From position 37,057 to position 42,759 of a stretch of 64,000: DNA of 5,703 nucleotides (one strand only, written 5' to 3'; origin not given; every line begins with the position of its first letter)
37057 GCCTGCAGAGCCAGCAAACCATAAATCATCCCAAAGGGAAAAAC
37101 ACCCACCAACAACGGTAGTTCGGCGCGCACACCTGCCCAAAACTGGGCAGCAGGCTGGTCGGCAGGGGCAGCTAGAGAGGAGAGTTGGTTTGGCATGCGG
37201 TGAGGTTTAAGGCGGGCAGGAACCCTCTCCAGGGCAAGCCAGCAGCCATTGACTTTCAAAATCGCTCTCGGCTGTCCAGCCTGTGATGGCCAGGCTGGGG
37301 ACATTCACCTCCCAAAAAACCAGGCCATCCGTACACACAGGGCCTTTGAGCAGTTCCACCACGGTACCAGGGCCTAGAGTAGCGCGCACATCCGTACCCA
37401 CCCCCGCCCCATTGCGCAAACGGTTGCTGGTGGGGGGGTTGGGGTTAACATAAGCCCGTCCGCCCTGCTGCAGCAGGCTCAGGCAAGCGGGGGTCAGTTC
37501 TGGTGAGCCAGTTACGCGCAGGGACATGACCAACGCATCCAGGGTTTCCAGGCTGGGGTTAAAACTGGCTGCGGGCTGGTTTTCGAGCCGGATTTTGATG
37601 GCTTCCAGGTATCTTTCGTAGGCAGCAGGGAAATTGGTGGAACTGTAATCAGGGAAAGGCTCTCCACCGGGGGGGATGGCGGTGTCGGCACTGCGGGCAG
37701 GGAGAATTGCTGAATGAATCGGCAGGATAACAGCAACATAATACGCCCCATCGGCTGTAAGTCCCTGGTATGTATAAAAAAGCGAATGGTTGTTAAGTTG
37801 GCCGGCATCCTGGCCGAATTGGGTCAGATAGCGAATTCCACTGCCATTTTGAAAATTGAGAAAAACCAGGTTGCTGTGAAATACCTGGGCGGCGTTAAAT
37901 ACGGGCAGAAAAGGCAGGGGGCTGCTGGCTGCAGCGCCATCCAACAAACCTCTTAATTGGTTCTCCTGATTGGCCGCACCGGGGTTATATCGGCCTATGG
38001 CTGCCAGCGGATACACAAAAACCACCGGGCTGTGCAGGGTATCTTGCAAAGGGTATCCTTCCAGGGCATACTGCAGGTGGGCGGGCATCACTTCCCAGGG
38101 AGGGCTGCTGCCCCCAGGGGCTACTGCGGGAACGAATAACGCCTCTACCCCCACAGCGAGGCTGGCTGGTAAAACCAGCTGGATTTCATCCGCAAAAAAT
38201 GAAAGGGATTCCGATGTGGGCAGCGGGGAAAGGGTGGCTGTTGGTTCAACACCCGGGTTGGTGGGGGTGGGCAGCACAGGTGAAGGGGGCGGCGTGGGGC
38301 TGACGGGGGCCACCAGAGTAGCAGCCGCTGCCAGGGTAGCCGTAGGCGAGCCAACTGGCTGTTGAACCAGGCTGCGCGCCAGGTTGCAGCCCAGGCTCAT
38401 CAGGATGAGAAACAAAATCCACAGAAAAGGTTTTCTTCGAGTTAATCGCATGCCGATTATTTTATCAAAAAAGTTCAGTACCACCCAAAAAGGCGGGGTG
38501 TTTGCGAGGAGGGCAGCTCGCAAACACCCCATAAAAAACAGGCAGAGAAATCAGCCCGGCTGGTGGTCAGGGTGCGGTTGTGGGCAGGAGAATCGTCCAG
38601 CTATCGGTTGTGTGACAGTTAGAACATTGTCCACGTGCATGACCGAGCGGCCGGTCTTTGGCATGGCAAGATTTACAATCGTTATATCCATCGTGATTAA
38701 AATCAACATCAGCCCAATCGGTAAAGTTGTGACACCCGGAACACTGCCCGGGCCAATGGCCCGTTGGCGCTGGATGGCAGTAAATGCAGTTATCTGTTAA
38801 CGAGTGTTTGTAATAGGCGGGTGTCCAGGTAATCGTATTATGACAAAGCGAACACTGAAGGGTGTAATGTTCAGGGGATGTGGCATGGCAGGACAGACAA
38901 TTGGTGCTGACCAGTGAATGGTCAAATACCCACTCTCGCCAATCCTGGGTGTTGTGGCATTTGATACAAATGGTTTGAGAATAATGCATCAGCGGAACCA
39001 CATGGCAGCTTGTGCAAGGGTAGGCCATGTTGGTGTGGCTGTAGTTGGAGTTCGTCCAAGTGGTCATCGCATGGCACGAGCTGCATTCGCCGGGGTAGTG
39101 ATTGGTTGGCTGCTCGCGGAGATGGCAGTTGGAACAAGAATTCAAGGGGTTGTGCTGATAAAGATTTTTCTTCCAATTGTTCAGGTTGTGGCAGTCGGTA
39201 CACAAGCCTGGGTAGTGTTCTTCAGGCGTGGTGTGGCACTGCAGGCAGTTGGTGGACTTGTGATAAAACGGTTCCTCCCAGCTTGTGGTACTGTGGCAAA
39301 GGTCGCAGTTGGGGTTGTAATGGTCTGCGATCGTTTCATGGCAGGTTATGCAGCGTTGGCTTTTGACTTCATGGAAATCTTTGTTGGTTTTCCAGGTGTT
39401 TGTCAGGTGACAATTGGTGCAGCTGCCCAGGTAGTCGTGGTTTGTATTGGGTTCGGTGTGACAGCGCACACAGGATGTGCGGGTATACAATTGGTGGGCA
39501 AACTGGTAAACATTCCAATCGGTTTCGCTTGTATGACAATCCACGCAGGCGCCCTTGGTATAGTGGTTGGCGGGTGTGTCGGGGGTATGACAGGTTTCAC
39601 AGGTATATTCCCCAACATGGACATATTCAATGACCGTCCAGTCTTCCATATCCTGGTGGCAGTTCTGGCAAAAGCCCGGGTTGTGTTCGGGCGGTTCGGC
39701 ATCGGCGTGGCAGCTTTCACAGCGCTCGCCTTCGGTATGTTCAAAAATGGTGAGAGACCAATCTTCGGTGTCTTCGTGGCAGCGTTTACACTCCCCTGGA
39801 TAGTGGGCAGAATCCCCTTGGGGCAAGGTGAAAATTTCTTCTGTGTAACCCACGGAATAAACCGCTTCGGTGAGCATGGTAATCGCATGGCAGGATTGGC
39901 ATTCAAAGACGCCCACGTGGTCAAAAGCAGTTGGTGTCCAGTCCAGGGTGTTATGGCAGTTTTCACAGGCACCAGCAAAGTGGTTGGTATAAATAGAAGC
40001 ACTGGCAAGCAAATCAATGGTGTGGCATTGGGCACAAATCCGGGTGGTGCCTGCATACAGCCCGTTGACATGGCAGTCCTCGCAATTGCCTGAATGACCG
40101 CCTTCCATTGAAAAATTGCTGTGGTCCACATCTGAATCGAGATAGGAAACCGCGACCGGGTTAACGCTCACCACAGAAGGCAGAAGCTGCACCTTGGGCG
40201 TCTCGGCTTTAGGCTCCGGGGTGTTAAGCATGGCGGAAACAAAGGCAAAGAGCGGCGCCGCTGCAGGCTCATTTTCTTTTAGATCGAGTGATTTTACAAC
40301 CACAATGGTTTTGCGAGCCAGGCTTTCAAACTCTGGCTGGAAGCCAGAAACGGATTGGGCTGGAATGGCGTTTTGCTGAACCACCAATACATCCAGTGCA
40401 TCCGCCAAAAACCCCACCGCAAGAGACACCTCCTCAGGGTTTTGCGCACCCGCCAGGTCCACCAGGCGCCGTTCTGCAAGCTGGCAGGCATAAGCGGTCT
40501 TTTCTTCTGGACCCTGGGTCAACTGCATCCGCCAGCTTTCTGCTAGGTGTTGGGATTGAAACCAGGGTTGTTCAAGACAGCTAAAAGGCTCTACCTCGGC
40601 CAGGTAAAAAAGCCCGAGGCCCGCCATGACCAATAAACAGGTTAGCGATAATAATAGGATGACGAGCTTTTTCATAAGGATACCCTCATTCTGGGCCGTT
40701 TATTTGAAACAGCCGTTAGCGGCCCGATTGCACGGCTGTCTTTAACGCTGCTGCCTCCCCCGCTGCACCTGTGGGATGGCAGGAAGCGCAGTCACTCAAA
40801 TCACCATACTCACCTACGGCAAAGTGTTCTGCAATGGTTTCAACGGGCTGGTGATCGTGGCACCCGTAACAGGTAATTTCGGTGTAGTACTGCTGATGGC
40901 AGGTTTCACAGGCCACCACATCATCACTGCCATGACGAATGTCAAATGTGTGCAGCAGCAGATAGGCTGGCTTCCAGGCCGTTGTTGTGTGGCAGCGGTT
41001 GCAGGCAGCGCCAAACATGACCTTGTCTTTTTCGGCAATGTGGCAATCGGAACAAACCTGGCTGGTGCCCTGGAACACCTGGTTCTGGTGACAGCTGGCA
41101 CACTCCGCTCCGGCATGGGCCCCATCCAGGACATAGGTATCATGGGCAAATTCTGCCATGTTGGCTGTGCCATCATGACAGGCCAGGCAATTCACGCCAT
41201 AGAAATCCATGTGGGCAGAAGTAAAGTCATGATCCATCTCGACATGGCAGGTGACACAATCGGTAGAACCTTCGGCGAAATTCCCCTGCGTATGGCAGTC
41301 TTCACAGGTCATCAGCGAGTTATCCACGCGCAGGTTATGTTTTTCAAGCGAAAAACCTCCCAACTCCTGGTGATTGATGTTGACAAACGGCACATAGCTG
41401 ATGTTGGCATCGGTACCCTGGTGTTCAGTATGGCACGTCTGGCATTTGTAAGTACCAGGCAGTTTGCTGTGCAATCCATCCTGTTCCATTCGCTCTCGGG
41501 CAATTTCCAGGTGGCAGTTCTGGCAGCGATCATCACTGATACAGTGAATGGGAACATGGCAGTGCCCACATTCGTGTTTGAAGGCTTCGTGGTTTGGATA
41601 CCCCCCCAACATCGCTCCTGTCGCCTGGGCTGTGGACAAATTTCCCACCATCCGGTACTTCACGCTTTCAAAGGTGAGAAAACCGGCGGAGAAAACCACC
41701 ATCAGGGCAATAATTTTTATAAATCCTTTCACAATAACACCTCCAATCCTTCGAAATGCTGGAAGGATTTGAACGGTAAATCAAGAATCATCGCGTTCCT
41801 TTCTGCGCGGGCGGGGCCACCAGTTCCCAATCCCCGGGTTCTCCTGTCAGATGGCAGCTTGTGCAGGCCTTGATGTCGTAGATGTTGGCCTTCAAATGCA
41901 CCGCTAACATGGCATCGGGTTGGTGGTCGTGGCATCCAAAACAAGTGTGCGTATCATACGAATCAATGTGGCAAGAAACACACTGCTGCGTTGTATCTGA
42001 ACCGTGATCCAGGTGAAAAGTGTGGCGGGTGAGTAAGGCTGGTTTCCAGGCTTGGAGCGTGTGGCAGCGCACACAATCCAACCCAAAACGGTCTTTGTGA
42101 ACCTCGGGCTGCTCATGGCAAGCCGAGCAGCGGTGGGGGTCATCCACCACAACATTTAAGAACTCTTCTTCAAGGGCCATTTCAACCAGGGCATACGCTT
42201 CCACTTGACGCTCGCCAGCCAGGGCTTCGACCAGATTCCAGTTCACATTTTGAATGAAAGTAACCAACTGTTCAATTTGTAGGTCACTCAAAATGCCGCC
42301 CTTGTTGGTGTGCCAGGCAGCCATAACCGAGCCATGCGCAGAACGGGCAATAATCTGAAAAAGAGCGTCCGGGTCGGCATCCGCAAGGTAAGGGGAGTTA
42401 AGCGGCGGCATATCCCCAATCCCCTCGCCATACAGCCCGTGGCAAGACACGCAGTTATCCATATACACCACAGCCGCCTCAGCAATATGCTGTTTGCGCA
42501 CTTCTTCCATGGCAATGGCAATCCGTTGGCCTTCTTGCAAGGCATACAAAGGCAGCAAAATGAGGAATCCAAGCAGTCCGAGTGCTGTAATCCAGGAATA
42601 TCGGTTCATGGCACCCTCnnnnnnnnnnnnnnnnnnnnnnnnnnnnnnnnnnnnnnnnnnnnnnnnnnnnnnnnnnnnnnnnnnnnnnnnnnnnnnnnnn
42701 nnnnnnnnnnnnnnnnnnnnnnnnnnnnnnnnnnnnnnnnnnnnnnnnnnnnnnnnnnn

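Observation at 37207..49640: Rieske/cytochrome b complex co-clustered with 43 c-type haems and surface beta-propeller proteins: candidate undescribed electron-export module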

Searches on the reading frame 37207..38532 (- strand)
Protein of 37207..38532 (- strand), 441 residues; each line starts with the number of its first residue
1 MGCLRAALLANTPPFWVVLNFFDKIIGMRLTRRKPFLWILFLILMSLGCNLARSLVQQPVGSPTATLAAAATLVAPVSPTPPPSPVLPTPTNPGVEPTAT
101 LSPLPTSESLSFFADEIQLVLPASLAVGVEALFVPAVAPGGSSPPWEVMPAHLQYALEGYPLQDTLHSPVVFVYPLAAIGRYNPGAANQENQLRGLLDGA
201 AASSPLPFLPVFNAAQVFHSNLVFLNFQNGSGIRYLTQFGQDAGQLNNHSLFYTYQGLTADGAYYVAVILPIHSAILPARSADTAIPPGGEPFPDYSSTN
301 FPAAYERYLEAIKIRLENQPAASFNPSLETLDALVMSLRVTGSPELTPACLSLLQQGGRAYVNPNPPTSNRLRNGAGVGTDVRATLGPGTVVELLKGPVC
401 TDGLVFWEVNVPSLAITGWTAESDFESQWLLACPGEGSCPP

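Call 5: search_protein_families(library=pfam, proteins=[window:37207-38532:-], max_evalue=0.01)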
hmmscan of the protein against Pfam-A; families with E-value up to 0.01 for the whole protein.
window:37207-38532:- (441 aa): 0 families

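Call 6: search_protein_families(library=ncbifam, proteins=[window:37207-38532:-], max_evalue=0.01)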
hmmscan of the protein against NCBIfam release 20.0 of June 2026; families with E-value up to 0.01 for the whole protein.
window:37207-38532:- (441 aa): 0 families

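Call 71: search_protein_families(library=pfam, proteins=[window:37207-38451:-], max_evalue=10)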
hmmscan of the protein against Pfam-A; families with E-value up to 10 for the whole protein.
window:37207-38451:- (414 aa): 0 families

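Call 72: search_solved_structures(query=window:37207-38451:-, max_evalue=10)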
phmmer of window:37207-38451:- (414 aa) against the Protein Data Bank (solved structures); distinct sequences matched with E-value up to 10: 0.

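Call 73: find_homologous_proteins(query=window:37207-38451:-, max_evalue=0.001)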
Query window:37207-38451:- (414 aa): 136 proteins with E <= 0.001 among 8000 candidates; the best 120 are listed.
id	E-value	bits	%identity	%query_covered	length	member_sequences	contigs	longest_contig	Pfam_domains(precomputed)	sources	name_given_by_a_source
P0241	3.1e-273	924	100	100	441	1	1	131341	-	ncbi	-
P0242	2.0e-78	282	39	97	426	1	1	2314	PF08239.18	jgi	jgi:hypothetical protein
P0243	3.4e-76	275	38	97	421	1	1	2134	PF08239.18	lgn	-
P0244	3.7e-66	242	43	72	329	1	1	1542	-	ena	-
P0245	8.9e-65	237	42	72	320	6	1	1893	-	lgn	-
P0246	3.2e-56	209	37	78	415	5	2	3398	PF08239.18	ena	-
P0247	3.4e-55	206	43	75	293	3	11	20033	-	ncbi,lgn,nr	ncbi:MAG: hypothetical protein DPW18_18825 [Chloroflexi bacterium]|nr:hypothetical protein [Chlorofl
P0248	7.0e-50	188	39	64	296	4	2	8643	-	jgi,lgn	-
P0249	1.9e-49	187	43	68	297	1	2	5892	-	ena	-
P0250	2.7e-48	183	44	56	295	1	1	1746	-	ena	-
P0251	5.7e-48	182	44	61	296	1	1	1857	-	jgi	jgi:hypothetical protein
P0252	1.3e-47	181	38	75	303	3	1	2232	-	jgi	jgi:hypothetical protein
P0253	2.2e-47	180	36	75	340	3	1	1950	-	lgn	-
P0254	4.4e-47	179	40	75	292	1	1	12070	-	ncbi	-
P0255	1.4e-46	177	37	75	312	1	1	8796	-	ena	-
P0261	1.5e-44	171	32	94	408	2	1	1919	PF08239.18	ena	-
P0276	1.6e-42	164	33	98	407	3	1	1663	PF08239.18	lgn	-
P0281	1.0e-41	161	33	95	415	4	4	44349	PF08239.18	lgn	-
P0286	7.2e-41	159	33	96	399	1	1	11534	PF08239.18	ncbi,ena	-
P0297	2.9e-39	153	35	76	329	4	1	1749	PF08239.18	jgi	jgi:hypothetical protein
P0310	7.6e-37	145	31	96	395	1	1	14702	PF08239.18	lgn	-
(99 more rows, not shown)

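Call 74: find_encoding_contigs(protein=P0281, flank=8000, max_places=2)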
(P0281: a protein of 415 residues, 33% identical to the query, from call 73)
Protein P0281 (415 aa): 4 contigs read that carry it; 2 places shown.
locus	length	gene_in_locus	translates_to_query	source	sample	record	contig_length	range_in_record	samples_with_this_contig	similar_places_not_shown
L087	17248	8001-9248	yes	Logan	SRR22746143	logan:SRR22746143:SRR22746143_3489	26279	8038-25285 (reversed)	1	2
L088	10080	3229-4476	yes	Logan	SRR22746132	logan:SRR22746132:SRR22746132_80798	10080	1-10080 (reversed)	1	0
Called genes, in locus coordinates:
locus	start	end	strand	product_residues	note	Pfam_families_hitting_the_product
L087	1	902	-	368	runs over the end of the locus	PF01168:Ala_racemase_N, PF14031:D-ser_dehydrat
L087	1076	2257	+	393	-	PF04055:Radical_SAM, PF12836:HHH_3 (faint)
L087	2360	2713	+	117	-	PF20114:DUF6504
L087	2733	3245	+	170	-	PF14196:ATC_hydrolase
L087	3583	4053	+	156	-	PF22747:Zn_ribbon_DUF2089, PF09862:DUF2089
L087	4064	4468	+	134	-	PF22746:SHOCT-like_DUF2089-C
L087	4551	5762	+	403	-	PF05977:MFS_3, PF07690:MFS_1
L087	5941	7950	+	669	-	PF01074:Glyco_hydro_38N (weak), PF16477:DUF5054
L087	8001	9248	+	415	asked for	PF08239:SH3_3 (weak)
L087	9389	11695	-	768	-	PF01368:DHH, PF02272:DHHA1, PF17768:RecJ_OB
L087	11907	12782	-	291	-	PF12705:PDDEXK_1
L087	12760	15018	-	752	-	PF00580:UvrD-helicase, PF13245:AAA_19, PF13538:UvrD_C_2 (faint), PF13361:UvrD_C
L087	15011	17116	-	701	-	-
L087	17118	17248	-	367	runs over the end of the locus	PF01555:N6_N4_Mtase, PF18755:RAMA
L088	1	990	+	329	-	?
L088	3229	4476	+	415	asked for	PF08239:SH3_3 (weak)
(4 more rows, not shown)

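Call 75: find_encoding_contigs(protein=P0247, flank=8000, max_places=2)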
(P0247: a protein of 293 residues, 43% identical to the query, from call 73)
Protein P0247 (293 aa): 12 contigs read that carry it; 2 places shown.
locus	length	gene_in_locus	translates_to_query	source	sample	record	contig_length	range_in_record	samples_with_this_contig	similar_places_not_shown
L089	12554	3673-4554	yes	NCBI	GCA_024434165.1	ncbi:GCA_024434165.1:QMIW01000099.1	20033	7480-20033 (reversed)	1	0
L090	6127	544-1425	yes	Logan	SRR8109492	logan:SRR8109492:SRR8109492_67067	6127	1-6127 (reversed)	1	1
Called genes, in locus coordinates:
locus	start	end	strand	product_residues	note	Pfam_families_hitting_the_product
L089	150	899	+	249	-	PF14808:TMEM164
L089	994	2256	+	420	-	PF17210:SdrD_B, PF08239:SH3_3 (weak)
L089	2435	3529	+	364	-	PF00903:Glyoxalase, PF13669:Glyoxalase_4 (weak), PF00903:Glyoxalase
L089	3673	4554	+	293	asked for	-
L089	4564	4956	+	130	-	PF00190:Cupin_1, PF12973:Cupin_7 (faint), PF07883:Cupin_2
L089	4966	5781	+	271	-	-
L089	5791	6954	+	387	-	PF20510:HgmA_N (weak)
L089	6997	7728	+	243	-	PF08239:SH3_3 (faint)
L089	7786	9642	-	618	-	PF00009:GTP_EFTU, PF22042:EF-G_D2, PF03144:GTP_EFTU_D2, PF14492:EFG_III (faint), PF00679:EFG_C, PF21018:BipA_C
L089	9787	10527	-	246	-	PF00535:Glycos_transf_2, PF13641:Glyco_tranf_2_3 (weak)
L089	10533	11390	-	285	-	PF00072:Response_reg, PF00990:GGDEF (weak)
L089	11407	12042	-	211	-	PF18546:MetOD1 (weak), PF02830:V4R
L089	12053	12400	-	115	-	PF03259:Robl_LC7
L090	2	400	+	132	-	?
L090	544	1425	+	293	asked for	-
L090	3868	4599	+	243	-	PF08239:SH3_3 (faint)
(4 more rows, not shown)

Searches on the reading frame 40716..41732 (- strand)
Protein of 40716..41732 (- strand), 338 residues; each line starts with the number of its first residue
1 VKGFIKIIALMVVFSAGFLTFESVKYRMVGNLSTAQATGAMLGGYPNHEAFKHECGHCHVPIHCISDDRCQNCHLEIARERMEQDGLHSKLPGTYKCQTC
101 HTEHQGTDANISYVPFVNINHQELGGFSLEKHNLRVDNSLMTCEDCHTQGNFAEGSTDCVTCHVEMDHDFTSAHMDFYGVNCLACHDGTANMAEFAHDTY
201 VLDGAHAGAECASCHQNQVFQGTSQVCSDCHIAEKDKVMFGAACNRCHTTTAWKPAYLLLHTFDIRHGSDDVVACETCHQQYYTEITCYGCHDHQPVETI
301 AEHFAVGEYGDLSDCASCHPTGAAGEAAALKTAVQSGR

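Call 5: search_protein_families(library=pfam, proteins=[window:40716-41732:-], max_evalue=0.01)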
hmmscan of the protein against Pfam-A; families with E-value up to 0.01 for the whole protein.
window:40716-41732:- (338 aa): 4 families
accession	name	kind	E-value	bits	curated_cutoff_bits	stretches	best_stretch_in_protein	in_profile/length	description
PF14522.11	Cytochrome_C7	-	1.8e-10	40.9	24.8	2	173-231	7-66/67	Cytochrome c7 and related cytochrome c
PF14537.11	Cytochrom_c3_2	-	3e-09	37.6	25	2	156-231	6-78/79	Cytochrome c3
PF22113.1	Mtrc-MtrF_II-IV_dom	-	5.4e-07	29.7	30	1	64-225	3-173/176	Outer membrane cytochrome MtrC/MtrF-like, domains II/IV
PF02085.21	Cytochrom_CIII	-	1.4e-05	25.8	22.9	0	130-191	26-87/101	Class III cytochrome C family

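Call 6: search_protein_families(library=ncbifam, proteins=[window:40716-41732:-], max_evalue=0.01)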
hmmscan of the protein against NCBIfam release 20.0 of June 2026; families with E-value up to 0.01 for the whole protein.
window:40716-41732:- (338 aa): 3 families
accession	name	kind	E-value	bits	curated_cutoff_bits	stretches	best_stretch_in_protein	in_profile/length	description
NF045713.1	CxxCH_16_HmcA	equivalog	0.00049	18.8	400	1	224-325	307-392/541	sulfate respiration complex hexadecaheme cytochrome HmcA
TIGR03507.1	decahem_SO1788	subfamily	0.00084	17.9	209.3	0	285-329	269-309/672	OmcA/MtrC family decaheme c-type cytochrome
TIGR04257.1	nanowire_3heme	domain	0.0079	16.3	40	1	173-231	19-74/75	c(7)-type cytochrome triheme domain-containing protein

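Call 45: search_solved_structures(query=window:40716-41732:-, max_evalue=0.01)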
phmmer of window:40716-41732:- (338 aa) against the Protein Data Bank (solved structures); distinct sequences matched with E-value up to 0.01: 0.

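Call 69: search_protein_families(library=ncbifam, proteins=[window:40716-41732:-], max_evalue=10)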
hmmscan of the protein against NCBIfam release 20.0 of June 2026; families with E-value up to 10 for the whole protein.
window:40716-41732:- (338 aa): 7 families
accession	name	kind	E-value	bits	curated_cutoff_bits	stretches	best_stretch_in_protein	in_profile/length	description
NF045713.1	CxxCH_16_HmcA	equivalog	0.00049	18.8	400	3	224-325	307-392/541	sulfate respiration complex hexadecaheme cytochrome HmcA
TIGR03507.1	decahem_SO1788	subfamily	0.00084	17.9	209.3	3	285-329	269-309/672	OmcA/MtrC family decaheme c-type cytochrome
TIGR04257.1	nanowire_3heme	domain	0.0079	16.3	40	1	173-231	19-74/75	c(7)-type cytochrome triheme domain-containing protein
TIGR03508.1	decahem_SO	subfamily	0.017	14.6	192.2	3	68-231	71-248/258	DmsE family decaheme c-type cytochrome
NF041781.1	mnquin_red_QrcA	equivalog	0.18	11.4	180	2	67-109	43-80/174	menaquinone reductase multiheme cytochrome c subunit QrcA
NF047727.1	4hemeCytCCctA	equivalog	1.9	8.7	180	1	203-249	52-105/109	tetraheme c-type cytochrome CctA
NF001385.0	PRK00279.2-3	equivalog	8.7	5.9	315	0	139-166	129-156/213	adenylate kinase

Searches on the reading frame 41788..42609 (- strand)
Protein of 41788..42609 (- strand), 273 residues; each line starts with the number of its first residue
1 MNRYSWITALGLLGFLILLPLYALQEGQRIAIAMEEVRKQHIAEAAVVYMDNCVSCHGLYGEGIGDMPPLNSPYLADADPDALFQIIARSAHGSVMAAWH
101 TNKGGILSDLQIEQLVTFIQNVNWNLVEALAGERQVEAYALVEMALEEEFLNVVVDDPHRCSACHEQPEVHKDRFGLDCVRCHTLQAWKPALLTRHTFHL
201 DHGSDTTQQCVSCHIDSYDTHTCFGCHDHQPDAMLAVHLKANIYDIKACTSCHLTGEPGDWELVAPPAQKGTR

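Call 5: search_protein_families(library=pfam, proteins=[window:41788-42609:-], max_evalue=0.01)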
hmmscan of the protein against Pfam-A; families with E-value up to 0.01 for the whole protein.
window:41788-42609:- (273 aa): 5 families
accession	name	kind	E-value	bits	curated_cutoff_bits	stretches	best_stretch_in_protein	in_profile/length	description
PF13442.11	Cytochrome_CBB3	-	9.3e-09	35.9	27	1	42-119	3-68/68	Cytochrome C oxidase, cbb3-type, subunit III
PF00034.26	Cytochrom_C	-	2e-07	32.7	21.3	1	43-122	2-89/90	Cytochrome c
PF14522.11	Cytochrome_C7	-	5.9e-05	23.2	24.8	0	149-184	43-67/67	Cytochrome c7 and related cytochrome c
PF22113.1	Mtrc-MtrF_II-IV_dom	-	0.0015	18.5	30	0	159-187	7-39/176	Outer membrane cytochrome MtrC/MtrF-like, domains II/IV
PF14537.11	Cytochrom_c3_2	-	0.0018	19.1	25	0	160-228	8-79/79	Cytochrome c3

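Call 6: search_protein_families(library=ncbifam, proteins=[window:41788-42609:-], max_evalue=0.01)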
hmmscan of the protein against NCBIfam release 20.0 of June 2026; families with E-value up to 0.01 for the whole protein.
window:41788-42609:- (273 aa): 7 families
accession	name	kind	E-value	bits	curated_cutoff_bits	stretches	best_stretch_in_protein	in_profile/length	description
TIGR00782.1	ccoP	equivalog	4.9e-05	22.8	179.95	1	38-121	199-280/285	cytochrome-c oxidase, cbb3-type subunit III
NF050122.1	bc1_QcrC_actin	exception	7.5e-05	22.2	200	1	21-122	21-117/253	cytochrome bc1 complex diheme cytochrome c subunit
TIGR04485.1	thiosulf_SoxX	equivalog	0.00011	22.9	61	1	52-120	4-76/78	sulfur oxidation c-type cytochrome SoxX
NF045713.1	CxxCH_16_HmcA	equivalog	0.00029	19.6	400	0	160-256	309-389/541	sulfate respiration complex hexadecaheme cytochrome HmcA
NF045773.1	cytochro_C550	exception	0.0031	17.4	125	1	4-71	9-77/118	cytochrome c550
NF011054.0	PRK14486.1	equivalog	0.0047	16.5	447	1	41-122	214-290/294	putative bifunctional cbb3-type cytochrome c oxidase subunit II/cytochrome c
TIGR03507.1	decahem_SO1788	subfamily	0.0096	14.4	209.3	0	221-260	270-309/672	OmcA/MtrC family decaheme c-type cytochrome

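Call 69: search_protein_families(library=ncbifam, proteins=[window:41788-42609:-], max_evalue=10)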
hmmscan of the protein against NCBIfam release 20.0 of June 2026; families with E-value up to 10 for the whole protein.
window:41788-42609:- (273 aa): 11 families
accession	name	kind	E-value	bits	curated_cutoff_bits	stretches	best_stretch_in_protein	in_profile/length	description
TIGR00782.1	ccoP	equivalog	4.9e-05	22.8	179.95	1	38-121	199-280/285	cytochrome-c oxidase, cbb3-type subunit III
NF050122.1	bc1_QcrC_actin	exception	7.5e-05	22.2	200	1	21-122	21-117/253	cytochrome bc1 complex diheme cytochrome c subunit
TIGR04485.1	thiosulf_SoxX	equivalog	0.00011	22.9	61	1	52-120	4-76/78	sulfur oxidation c-type cytochrome SoxX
NF045713.1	CxxCH_16_HmcA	equivalog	0.00029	19.6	400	2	160-256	309-389/541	sulfate respiration complex hexadecaheme cytochrome HmcA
NF045773.1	cytochro_C550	exception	0.0031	17.4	125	1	4-71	9-77/118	cytochrome c550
NF011054.0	PRK14486.1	equivalog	0.0047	16.5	447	1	41-122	214-290/294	putative bifunctional cbb3-type cytochrome c oxidase subunit II/cytochrome c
TIGR03507.1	decahem_SO1788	subfamily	0.0096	14.4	209.3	1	221-260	270-309/672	OmcA/MtrC family decaheme c-type cytochrome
TIGR04494.1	c550_PedF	equivalog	0.011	15.6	122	1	45-86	54-94/133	cytochrome c-550 PedF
TIGR03872.1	cytochrome_MoxG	equivalog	0.042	14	147.8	1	38-93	40-97/133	cytochrome c(L), periplasmic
NF045774.1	cytochro_C551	exception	0.042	13.8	118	1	36-70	33-66/110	cytochrome c551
NF045930.1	Cytc6PetJCyano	equivalog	1.2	9.2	135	1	40-118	26-101/110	cytochrome c6 PetJ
